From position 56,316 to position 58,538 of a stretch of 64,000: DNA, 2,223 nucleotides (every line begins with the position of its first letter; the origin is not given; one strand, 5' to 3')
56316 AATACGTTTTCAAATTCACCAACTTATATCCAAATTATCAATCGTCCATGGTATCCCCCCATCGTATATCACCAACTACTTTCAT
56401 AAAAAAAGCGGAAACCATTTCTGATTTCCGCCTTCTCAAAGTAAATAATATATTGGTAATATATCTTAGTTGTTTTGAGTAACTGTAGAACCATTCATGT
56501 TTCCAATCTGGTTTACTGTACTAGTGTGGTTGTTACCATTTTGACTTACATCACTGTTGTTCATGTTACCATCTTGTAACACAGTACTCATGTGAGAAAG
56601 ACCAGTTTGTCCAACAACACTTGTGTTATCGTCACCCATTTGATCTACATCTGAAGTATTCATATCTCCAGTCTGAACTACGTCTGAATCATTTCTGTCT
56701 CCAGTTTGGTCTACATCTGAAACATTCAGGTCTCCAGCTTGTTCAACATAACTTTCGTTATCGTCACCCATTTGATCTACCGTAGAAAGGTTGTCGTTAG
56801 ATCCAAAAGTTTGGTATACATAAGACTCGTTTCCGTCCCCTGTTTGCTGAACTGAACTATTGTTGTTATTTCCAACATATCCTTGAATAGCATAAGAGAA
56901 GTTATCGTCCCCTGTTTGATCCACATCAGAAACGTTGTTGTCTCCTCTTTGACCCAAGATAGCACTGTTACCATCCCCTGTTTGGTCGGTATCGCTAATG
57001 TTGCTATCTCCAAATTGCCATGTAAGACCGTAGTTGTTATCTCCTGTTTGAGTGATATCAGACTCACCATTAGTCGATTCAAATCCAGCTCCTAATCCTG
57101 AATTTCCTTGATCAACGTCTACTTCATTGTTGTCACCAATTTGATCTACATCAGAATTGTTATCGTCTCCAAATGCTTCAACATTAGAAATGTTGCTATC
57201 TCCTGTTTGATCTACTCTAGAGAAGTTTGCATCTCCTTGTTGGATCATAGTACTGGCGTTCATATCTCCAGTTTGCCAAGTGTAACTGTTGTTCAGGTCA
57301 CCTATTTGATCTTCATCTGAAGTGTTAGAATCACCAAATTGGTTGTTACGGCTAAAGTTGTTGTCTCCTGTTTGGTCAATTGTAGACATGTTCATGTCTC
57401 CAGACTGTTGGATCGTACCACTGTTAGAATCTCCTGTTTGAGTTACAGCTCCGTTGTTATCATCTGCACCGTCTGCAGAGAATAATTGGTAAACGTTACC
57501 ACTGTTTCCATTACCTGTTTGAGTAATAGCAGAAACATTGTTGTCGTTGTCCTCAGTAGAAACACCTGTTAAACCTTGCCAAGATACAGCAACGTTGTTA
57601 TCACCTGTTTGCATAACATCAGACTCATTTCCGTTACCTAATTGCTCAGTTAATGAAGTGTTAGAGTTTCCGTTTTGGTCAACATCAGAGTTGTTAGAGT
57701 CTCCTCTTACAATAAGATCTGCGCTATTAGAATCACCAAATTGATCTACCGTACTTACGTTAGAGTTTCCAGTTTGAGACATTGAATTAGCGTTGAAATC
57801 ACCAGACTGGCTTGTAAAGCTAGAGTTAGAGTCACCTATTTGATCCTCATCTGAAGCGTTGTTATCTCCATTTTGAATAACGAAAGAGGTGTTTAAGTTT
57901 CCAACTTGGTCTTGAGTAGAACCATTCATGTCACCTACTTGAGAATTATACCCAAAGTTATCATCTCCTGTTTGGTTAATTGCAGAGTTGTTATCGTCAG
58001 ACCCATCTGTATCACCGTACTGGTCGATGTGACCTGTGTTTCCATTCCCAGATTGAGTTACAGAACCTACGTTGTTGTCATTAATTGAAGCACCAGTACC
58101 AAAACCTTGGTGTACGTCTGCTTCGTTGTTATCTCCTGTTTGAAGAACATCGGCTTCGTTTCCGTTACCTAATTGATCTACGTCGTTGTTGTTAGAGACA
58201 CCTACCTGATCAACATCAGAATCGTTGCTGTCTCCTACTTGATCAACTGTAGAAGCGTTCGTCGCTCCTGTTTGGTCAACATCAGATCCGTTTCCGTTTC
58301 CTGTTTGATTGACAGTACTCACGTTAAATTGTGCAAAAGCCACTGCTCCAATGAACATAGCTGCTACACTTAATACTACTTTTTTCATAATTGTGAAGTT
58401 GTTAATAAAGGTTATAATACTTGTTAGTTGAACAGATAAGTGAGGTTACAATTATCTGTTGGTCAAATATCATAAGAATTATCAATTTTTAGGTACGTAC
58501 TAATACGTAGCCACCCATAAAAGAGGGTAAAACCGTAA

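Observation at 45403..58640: Array of five giant, individually terminated curlin genes feeding one secretion operon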

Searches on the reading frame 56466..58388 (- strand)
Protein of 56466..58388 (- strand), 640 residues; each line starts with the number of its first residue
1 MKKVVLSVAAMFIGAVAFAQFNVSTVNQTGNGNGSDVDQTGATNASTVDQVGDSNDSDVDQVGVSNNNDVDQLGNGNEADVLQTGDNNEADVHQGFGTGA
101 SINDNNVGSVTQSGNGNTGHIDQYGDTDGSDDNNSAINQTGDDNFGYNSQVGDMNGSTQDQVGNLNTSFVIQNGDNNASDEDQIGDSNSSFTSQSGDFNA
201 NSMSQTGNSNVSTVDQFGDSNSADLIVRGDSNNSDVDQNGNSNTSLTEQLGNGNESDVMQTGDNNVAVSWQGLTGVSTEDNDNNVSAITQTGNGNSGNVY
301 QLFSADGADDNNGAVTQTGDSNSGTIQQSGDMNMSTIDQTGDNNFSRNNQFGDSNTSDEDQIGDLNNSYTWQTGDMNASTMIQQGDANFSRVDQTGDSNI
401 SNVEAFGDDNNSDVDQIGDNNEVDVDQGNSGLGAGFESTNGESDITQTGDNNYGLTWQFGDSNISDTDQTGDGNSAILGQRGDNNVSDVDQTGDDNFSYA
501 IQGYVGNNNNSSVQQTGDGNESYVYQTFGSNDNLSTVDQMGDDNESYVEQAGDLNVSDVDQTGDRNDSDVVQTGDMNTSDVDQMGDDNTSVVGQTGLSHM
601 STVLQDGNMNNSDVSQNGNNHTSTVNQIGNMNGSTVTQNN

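Call 3: search_protein_families(library=pfam, proteins=[window:56466-58388:-], max_evalue=0.01)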
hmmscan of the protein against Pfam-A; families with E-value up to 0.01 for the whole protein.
window:56466-58388:- (640 aa): 1 family
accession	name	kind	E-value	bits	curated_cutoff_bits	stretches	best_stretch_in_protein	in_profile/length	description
PF07012.17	Curlin_rpt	-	9.1e-66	217.9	20.7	13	309-341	2-34/34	Curlin associated repeat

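Call 4: search_protein_families(library=ncbifam, proteins=[window:56466-58388:-], max_evalue=0.01)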
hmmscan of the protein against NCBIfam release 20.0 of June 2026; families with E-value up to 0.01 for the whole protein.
window:56466-58388:- (640 aa): 3 families
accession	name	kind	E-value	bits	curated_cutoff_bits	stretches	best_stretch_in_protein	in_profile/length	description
NF007506.1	PRK10101.1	equivalog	3.8e-60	202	165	11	500-594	47-139/151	curli minor subunit CsgB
NF007470.1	PRK10051.1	equivalog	2.5e-38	131.4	160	7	438-550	39-149/150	curli major subunit CsgA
NF047859.1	StressCuResBhsA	equivalog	0.007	16.9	90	0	1-64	1-63/85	multiple stress resistance protein BhsA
